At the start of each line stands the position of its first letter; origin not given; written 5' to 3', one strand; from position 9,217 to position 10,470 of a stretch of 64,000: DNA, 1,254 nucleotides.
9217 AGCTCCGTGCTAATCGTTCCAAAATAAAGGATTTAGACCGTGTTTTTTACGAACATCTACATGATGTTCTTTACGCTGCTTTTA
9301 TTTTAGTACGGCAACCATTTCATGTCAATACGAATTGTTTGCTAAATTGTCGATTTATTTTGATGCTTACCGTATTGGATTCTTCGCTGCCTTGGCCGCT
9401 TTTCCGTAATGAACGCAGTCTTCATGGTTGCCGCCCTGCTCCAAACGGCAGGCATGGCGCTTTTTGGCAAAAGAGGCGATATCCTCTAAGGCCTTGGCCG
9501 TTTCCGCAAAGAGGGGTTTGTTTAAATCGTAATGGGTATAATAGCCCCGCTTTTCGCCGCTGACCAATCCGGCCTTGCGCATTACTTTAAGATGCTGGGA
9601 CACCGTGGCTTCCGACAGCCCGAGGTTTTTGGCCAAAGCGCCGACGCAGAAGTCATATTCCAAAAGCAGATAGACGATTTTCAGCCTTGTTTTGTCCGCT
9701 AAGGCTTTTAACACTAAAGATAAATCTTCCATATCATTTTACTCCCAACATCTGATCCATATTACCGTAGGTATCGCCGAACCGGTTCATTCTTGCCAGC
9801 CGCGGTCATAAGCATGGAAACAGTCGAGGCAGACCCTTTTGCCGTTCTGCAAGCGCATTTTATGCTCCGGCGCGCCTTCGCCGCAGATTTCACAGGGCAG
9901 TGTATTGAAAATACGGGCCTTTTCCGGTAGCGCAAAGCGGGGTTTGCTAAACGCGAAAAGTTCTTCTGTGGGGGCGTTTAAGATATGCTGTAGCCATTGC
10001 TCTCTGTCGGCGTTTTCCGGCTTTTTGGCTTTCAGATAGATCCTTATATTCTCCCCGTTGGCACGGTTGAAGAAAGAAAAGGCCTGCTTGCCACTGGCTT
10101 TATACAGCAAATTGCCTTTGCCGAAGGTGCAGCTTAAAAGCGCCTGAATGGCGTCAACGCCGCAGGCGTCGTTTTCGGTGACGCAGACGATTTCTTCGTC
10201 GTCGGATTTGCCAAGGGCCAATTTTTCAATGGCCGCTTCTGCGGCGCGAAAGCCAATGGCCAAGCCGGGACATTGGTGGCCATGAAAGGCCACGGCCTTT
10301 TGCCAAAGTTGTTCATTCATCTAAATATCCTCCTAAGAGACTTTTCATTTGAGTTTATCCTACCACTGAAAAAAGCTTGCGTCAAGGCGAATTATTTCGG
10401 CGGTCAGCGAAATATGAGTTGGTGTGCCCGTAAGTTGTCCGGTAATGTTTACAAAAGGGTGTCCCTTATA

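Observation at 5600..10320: Iron-chelate ABC importer fused to an FmdE-ArsR-FmdE module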

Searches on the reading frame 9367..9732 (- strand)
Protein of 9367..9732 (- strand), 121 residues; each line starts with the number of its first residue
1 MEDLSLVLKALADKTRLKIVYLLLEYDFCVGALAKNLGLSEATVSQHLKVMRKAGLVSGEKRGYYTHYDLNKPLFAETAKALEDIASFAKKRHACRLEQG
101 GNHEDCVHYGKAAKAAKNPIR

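Call 8: search_protein_families(library=pfam, proteins=[window:9367-9732:-], max_evalue=0.01)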
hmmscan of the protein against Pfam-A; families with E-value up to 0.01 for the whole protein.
window:9367-9732:- (121 aa): 13 families
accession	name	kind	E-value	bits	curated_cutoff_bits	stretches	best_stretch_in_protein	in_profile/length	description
PF01022.26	HTH_5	-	2.5e-16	59.7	22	1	13-58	1-46/47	Bacterial regulatory protein, arsR family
PF12840.13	HTH_20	-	1.9e-07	31.4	27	1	11-57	1-48/51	Helix-turn-helix domain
PF13412.12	HTH_24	-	3.7e-06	26.8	21.9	1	13-57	2-47/48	Winged helix-turn-helix DNA-binding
PF08279.18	HTH_11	-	2e-05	24.8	25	1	16-64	2-54/55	HTH domain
PF13545.12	HTH_Crp_2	-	9.9e-05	22.7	27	1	32-70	27-64/70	Crp-like helix-turn-helix domain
PF01325.25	Fe_dep_repress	-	0.00014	22.4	26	1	30-62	25-57/60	Iron dependent repressor, N-terminal DNA binding domain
PF13384.12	HTH_23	-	0.00053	20.2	24.6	1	13-49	4-39/50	Homeodomain-like domain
PF12802.13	MarR_2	-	0.00095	19.7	27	1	30-58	23-51/61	MarR family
PF02082.26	Rrf2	-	0.0026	18.3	30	1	30-88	26-87/132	Iron-dependent Transcriptional regulator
PF09339.16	HTH_IclR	-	0.0028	17.8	22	1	30-58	21-49/52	IclR helix-turn-helix domain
PF24034.1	DUF7343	-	0.0033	17.7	27.6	1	33-63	24-54/62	Domain of unknown function (DUF7343)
PF21476.4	PF0610-like_N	-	0.0043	17.7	33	1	15-52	2-39/50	PF0610-like, N-terminal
PF04967.18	HTH_10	-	0.0079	16.4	23.1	0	31-49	27-45/53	HTH DNA binding domain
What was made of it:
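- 9367..9732 (-): ArsR/SmtB-family regulator, 121 aa. Cys29 and a C-terminal Cys/His motif (Cys95, Cys106) are conserved. Call 8.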

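Call 9: search_protein_families(library=ncbifam, proteins=[window:9367-9732:-], max_evalue=0.01)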
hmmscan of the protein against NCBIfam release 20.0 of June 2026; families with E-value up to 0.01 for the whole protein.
window:9367-9732:- (121 aa): 15 families
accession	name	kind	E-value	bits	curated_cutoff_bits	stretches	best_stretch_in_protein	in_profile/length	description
NF033788.1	HTH_metalloreg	subfamily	5.8e-24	83.7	55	1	6-77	3-75/77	metalloregulator ArsR/SmtB family transcription factor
NF033789.1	repress_SdpR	subfamily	2.1e-18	66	100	1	7-82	1-76/79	autorepressor SdpR family transcription factor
NF041413.1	ArsR_Rv2640c_fam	equivalog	4.1e-16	59.4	155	1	4-72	32-103/118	Rv2640c family ArsR-like transcriptional regulator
NF047906.1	CdPbTransRegCmtR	equivalog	1.6e-14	53.6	150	1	7-95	14-102/104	Cd(II)/Pb(II)-sensing metalloregulatory transcriptional regulator CmtR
NF007528.0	PRK10141.1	subfamily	1.9e-12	47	97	1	7-85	9-88/117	metalloregulator ArsR/SmtB family transcription factor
NF045707.1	Dbac_1936_reg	equivalog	7.2e-12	45.2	115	1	4-87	7-90/99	ArsR/SmtB-type metalloregulator TsoR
NF040642.1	sulf_sens_BigR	equivalog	8.8e-12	45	155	1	3-85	9-91/95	sulfite-sensing transcriptional repressor BigR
NF053602.1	Phr_regulator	exception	2.3e-06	27.3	320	1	5-59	3-57/191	heat shock transcription regulator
NF052532.1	TransRegPagRBaca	equivalog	2.8e-06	27.3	170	1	2-83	15-96/99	transcriptional repressor PagR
NF053755.1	MsvR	equivalog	5.1e-06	26.3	220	1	8-59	7-58/236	transcriptional factor MsvR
TIGR01884.1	cas_HTH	subfamily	5.4e-06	25.9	60.2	1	8-65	136-195/202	CRISPR-associated CARF protein Csa3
NF011671.1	PRK15090.1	equivalog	5.2e-05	22.6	275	1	27-110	28-108/256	DNA-binding transcriptional regulator KdgR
NF040939.2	trans_reg_lrs14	equivalog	0.0038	17.2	90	1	15-62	22-71/103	Lrs14 family HTH-type transcriptional regulator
TIGR02944.1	suf_reg_Xantho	equivalog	0.0042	17.5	110.65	1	27-72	25-69/130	SUF system Fe-S cluster assembly regulator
NF038251.1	AdcR_fam_Zn_TF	equivalog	0.0083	16.4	175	1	15-62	37-84/143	zinc-dependent MarR family transcriptional regulator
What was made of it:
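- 9367..9732 (-): NF033788 scores 83.7 bits against a cut-off of 55 (call 9).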

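Call 36: find_homologous_proteins(query=window:9367-9732:-, max_evalue=1e-10)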
Query window:9367-9732:- (121 aa): 73 proteins with E <= 1e-10 among 85 candidates.
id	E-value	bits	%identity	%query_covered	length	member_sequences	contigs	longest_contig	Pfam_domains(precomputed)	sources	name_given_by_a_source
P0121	4.6e-67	241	93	100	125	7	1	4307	PF12840.14,PF13412.13,PF08279.19,PF01022.27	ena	-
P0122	1.3e-64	233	90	100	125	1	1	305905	PF12840.14,PF13412.13,PF08279.19,PF01022.27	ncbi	-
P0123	1.2e-63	230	89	99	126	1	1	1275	PF12840.14,PF13412.13,PF08279.19,PF01022.27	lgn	-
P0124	1.3e-61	224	85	100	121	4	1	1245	PF12840.14,PF13412.13,PF08279.19,PF01022.27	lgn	-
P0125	1.9e-57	210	80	100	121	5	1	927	PF12840.14,PF01022.27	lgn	-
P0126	5.1e-49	183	78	89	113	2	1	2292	PF12840.14,PF13412.13,PF08279.19,PF01022.27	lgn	-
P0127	1.1e-38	150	62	90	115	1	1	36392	PF12840.14,PF01022.27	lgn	-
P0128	2.7e-36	142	58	99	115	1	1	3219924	PF12840.14,PF13412.13,PF08279.19,PF21476.5,PF01022.27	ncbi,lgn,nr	ncbi:metalloregulator ArsR/SmtB family transcription factor [Oscillospiraceae bacterium MB08-C2-2]|n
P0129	2.9e-36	142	61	98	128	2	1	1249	PF12840.14,PF13412.13,PF01022.27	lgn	-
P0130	3.6e-36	142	60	99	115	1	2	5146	PF12840.14,PF01022.27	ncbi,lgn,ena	-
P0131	4.5e-36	141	62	99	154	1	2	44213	PF12840.14,PF08279.19,PF01022.27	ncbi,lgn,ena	-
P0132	5.2e-36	141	58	99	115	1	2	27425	PF12840.14,PF08279.19,PF21476.5,PF01022.27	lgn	-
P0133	7.1e-36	141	61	98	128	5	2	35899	PF12840.14,PF13412.13,PF01022.27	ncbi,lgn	-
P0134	1.0e-35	140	61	89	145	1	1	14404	PF12840.14,PF13412.13,PF08279.19,PF01022.27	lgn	-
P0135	2.0e-34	136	58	94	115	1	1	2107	PF12840.14,PF13412.13,PF01022.27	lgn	-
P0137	7.0e-33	131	58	88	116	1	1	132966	PF12840.14,PF01022.27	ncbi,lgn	-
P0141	1.4e-30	124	49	100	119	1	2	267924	PF12840.14,PF13412.13,PF08279.19,PF01022.27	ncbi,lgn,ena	-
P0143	1.4e-29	121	50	98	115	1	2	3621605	PF12840.14,PF13412.13,PF08279.19,PF01022.27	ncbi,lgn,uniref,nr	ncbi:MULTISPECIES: ArsR/SmtB family transcription factor [unclassified Sedimentibacter]|uniref:ArsR/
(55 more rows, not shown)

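Call 38: find_encoding_contigs(protein=P0128, flank=6000, max_places=2)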
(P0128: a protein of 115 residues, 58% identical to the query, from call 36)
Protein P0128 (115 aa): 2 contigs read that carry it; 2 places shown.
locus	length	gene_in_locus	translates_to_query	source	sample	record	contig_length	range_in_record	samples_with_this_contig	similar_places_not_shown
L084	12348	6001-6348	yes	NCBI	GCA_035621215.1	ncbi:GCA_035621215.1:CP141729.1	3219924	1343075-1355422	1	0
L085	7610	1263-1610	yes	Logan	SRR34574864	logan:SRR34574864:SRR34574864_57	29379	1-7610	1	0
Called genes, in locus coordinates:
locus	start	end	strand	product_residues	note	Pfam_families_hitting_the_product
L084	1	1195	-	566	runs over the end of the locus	PF00931:NB-ARC (faint), PF03193:RsgA_GTPase (faint), PF13191:AAA_16 (faint), PF13555:AAA_29 (faint), PF00005:ABC_tran, PF02463:SMC_N (weak), PF08352:oligo_HPY, PF00005:ABC_tran, +6 more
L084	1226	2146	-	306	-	PF00528:BPD_transp_1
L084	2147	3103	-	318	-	PF19300:BPD_transp_1_N (weak), PF00528:BPD_transp_1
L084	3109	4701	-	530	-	PF00496:SBP_bac_5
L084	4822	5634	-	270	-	PF01209:Ubie_methyltran (weak), PF09445:Methyltransf_15 (weak), PF13847:Methyltransf_31, PF08241:Methyltransf_11, PF08242:Methyltransf_12, PF13649:Methyltransf_25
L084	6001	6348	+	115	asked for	PF12840:HTH_20, PF01022:HTH_5, PF08279:HTH_11 (weak), PF13412:HTH_24 (faint), PF21476:PF0610-like_N (weak)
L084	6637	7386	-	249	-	PF01177:Asp_Glu_race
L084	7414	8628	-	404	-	PF01244:Peptidase_M19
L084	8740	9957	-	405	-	PF01244:Peptidase_M19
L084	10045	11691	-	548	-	PF00496:SBP_bac_5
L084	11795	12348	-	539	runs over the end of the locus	PF07969:Amidohydro_3, PF01979:Amidohydro_1, PF07969:Amidohydro_3 (weak)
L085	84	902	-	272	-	PF01209:Ubie_methyltran (weak), PF09445:Methyltransf_15 (weak), PF13847:Methyltransf_31, PF08241:Methyltransf_11, PF08242:Methyltransf_12, PF13649:Methyltransf_25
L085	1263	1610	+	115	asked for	PF12840:HTH_20, PF01022:HTH_5, PF08279:HTH_11 (weak), PF13412:HTH_24 (faint), PF21476:PF0610-like_N (weak)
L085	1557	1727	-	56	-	-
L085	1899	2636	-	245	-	PF01177:Asp_Glu_race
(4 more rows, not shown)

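Call 39: find_encoding_contigs(protein=P0143, flank=6000, max_places=2)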
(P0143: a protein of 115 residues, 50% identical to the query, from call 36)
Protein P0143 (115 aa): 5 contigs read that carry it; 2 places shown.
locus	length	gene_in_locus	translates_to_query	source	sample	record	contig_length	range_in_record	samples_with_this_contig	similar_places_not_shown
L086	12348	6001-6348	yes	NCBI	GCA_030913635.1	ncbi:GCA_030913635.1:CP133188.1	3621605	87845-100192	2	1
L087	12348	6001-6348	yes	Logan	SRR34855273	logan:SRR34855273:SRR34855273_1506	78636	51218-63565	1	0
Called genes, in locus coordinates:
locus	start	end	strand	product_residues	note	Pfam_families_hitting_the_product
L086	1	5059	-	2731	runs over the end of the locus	PF00395:SLH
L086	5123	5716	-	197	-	PF00440:TetR_N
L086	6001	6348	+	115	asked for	PF12840:HTH_20 (weak), PF01022:HTH_5, PF08279:HTH_11 (weak), PF13412:HTH_24 (weak)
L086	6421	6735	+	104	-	-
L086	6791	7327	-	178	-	PF11611:DUF4352 (faint)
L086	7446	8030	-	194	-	PF12952:DUF3841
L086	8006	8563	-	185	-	PF12952:DUF3841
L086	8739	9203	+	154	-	PF03073:TspO_MBR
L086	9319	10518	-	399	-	PF01926:MMR_HSR1, PF02421:FeoB_N (weak), PF03193:RsgA_GTPase (faint), PF00350:Dynamin_N (faint), PF00009:GTP_EFTU, PF18128:HydF_dimer, PF18133:HydF_tetramer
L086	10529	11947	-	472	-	PF04055:Radical_SAM, PF06968:BATS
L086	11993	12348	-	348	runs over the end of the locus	PF04055:Radical_SAM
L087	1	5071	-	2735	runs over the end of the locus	PF00395:SLH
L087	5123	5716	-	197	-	PF00440:TetR_N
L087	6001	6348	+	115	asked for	PF12840:HTH_20 (weak), PF01022:HTH_5, PF08279:HTH_11 (weak), PF13412:HTH_24 (weak)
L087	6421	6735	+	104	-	-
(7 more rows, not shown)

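Call 65: find_encoding_contigs(protein=P0127, flank=6000, max_places=1)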
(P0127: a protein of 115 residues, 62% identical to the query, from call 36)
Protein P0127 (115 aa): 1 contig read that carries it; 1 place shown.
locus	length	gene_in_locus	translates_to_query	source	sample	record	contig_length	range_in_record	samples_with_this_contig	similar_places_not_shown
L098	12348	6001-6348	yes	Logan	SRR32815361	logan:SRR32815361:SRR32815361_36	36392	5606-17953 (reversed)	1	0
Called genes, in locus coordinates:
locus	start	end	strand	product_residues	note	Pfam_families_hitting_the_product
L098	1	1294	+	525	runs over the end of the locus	PF00496:SBP_bac_5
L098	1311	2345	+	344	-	PF00005:ABC_tran, PF02463:SMC_N, PF13304:AAA_21 (weak), PF08352:oligo_HPY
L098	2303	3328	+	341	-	PF00005:ABC_tran, PF02463:SMC_N (weak), PF08352:oligo_HPY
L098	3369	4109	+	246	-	PF01209:Ubie_methyltran, PF13489:Methyltransf_23, PF13847:Methyltransf_31, PF08241:Methyltransf_11, PF08242:Methyltransf_12, PF13649:Methyltransf_25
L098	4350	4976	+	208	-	PF00398:RrnaAD, PF01135:PCMT, PF01209:Ubie_methyltran, PF13489:Methyltransf_23, PF13847:Methyltransf_31, PF08241:Methyltransf_11, PF08242:Methyltransf_12, PF13649:Methyltransf_25, +3 more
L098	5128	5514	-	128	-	PF14697:Fer4_21, PF12838:Fer4_7, PF13187:Fer4_9, PF12797:Fer4_2 (weak), PF00037:Fer4 (weak), PF12837:Fer4_6 (weak), PF13237:Fer4_10, PF14697:Fer4_21 (weak), +9 more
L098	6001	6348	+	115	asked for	PF12840:HTH_20 (weak), PF01022:HTH_5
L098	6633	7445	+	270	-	PF01135:PCMT (weak), PF06325:PrmA (weak), PF01209:Ubie_methyltran, PF13489:Methyltransf_23, PF13649:Methyltransf_25, PF13847:Methyltransf_31, PF08241:Methyltransf_11, PF08242:Methyltransf_12, +3 more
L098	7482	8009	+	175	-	PF02663:FmdE, PF01258:zf-dskA_traR (weak)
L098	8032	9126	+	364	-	PF01497:Peripla_BP_2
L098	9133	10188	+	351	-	PF01032:FecCD, PF00950:ABC-3 (weak)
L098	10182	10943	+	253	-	PF02463:SMC_N (weak), PF13476:AAA_23 (weak), PF13555:AAA_29 (weak), PF00005:ABC_tran, PF13401:AAA_22 (weak), PF13304:AAA_21 (faint)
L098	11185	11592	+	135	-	PF22091:DUF6941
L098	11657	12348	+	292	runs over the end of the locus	PF00004:AAA, PF07724:AAA_2 (weak), PF07728:AAA_5, PF13191:AAA_16 (faint)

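Call 66: find_encoding_contigs(protein=P0131, flank=6000, max_places=1)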
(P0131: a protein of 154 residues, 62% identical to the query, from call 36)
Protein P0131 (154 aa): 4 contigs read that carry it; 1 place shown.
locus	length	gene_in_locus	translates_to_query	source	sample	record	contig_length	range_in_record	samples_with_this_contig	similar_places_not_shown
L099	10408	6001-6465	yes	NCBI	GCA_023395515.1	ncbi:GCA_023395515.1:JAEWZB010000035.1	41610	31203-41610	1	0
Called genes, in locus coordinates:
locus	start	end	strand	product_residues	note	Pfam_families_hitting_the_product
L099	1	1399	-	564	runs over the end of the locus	PF01078:Mg_chelatase (faint), PF03193:RsgA_GTPase (faint), PF13191:AAA_16 (faint), PF13481:AAA_25 (faint), PF00005:ABC_tran, PF02463:SMC_N (weak), PF08352:oligo_HPY, PF00005:ABC_tran, +6 more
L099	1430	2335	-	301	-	PF00528:BPD_transp_1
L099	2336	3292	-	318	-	PF19300:BPD_transp_1_N (weak), PF00528:BPD_transp_1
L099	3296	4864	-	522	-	PF00496:SBP_bac_5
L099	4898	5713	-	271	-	PF05175:MTS (weak), PF01209:Ubie_methyltran, PF13489:Methyltransf_23 (weak), PF13847:Methyltransf_31, PF08241:Methyltransf_11, PF08242:Methyltransf_12, PF13649:Methyltransf_25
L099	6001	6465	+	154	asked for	PF01022:HTH_5, PF12840:HTH_20, PF08279:HTH_11 (faint)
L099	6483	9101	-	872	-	PF01326:PPDK_N, PF27448:Rph_4th, PF00391:PEP-utilizers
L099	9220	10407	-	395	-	?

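Call 67: find_encoding_contigs(protein=P0137, flank=6000, max_places=1)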
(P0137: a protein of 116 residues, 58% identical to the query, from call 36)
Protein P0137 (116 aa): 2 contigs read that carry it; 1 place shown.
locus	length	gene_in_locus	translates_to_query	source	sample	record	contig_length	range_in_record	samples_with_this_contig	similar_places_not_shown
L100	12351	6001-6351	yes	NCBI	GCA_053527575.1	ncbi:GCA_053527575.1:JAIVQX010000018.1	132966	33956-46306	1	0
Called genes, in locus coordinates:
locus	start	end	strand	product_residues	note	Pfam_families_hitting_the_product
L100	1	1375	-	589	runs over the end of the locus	PF02463:SMC_N (weak), PF13555:AAA_29 (faint), PF00004:AAA (faint), PF00005:ABC_tran, PF13191:AAA_16 (faint), PF13304:AAA_21 (faint), PF08352:oligo_HPY, PF00005:ABC_tran, +1 more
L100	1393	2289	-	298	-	PF00528:BPD_transp_1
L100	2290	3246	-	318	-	PF00528:BPD_transp_1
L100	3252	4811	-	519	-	PF00496:SBP_bac_5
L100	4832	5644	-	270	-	PF01209:Ubie_methyltran (weak), PF05175:MTS (faint), PF10294:Methyltransf_16 (faint), PF09445:Methyltransf_15 (weak), PF13847:Methyltransf_31, PF08241:Methyltransf_11, PF08242:Methyltransf_12, PF13649:Methyltransf_25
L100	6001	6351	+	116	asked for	PF12840:HTH_20 (faint), PF01022:HTH_5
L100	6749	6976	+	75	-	-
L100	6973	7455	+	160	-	-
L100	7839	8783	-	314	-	PF02574:S-methyl_trans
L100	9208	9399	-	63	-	-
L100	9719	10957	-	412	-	-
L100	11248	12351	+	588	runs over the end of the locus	PF02203:TarH, PF12729:4HB_MCP_1, PF00672:HAMP, PF00015:MCPsignal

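Call 68: find_encoding_contigs(protein=P0141, flank=6000, max_places=1)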
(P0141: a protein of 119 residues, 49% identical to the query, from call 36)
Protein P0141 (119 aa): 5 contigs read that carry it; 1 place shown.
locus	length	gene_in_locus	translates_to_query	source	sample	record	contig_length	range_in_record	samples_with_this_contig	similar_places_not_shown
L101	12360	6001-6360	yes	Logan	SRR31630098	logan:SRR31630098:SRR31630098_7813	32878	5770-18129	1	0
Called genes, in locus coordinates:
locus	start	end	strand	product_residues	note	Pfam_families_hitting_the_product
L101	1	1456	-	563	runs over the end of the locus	PF01078:Mg_chelatase (faint), PF02463:SMC_N, PF13191:AAA_16 (faint), PF13476:AAA_23 (faint), PF00005:ABC_tran, PF08352:oligo_HPY, PF00005:ABC_tran, PF02463:SMC_N (weak), +7 more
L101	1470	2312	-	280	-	PF00528:BPD_transp_1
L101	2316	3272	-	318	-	PF19300:BPD_transp_1_N (faint), PF00528:BPD_transp_1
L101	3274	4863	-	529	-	PF00496:SBP_bac_5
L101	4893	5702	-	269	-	PF10294:Methyltransf_16 (weak), PF01209:Ubie_methyltran (weak), PF13489:Methyltransf_23 (weak), PF09445:Methyltransf_15 (weak), PF13847:Methyltransf_31, PF08241:Methyltransf_11, PF08242:Methyltransf_12, PF13649:Methyltransf_25, +1 more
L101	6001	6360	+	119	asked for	PF12840:HTH_20 (weak), PF13412:HTH_24 (weak), PF01022:HTH_5, PF08279:HTH_11 (weak)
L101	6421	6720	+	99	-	-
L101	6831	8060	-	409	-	PF00148:Oxidored_nitro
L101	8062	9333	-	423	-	PF00148:Oxidored_nitro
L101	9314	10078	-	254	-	PF00142:Fer4_NifH, PF01656:CbiA, PF10609:ParA (faint), PF13614:AAA_31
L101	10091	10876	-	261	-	PF09818:ABC_ATPase (faint), PF02463:SMC_N (faint), PF13175:AAA_15, PF13476:AAA_23 (weak), PF13555:AAA_29 (weak), PF00005:ABC_tran, PF13304:AAA_21 (weak)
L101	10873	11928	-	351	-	PF01032:FecCD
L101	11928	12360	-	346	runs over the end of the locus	PF01032:FecCD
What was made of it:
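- Five of 6 homologs (52-62% identity) sit beside the methyltransferase-(FmdE)-ABC module (calls 38, 65-68).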

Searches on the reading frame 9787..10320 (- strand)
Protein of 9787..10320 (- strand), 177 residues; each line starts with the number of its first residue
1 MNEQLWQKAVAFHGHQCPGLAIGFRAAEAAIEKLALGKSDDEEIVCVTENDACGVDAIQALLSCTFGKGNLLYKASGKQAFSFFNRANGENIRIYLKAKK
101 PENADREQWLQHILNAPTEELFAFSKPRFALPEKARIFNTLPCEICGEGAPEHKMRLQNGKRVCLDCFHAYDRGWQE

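Call 8: search_protein_families(library=pfam, proteins=[window:9787-10320:-], max_evalue=0.01)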
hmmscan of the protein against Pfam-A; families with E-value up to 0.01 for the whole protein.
window:9787-10320:- (177 aa): 2 families
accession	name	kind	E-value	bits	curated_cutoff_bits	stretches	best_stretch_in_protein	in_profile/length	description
PF02663.19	FmdE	-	2.1e-36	125.4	22.9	1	12-122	1-132/133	FmdE, Molybdenum formylmethanofuran dehydrogenase operon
PF01258.23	zf-dskA_traR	-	2.4e-10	40.7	24.9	1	136-173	1-36/36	Prokaryotic dksA/traR C4-type zinc finger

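Call 9: search_protein_families(library=ncbifam, proteins=[window:9787-10320:-], max_evalue=0.01)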
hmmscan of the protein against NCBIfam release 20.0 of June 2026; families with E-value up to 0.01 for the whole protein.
window:9787-10320:- (177 aa): 0 families
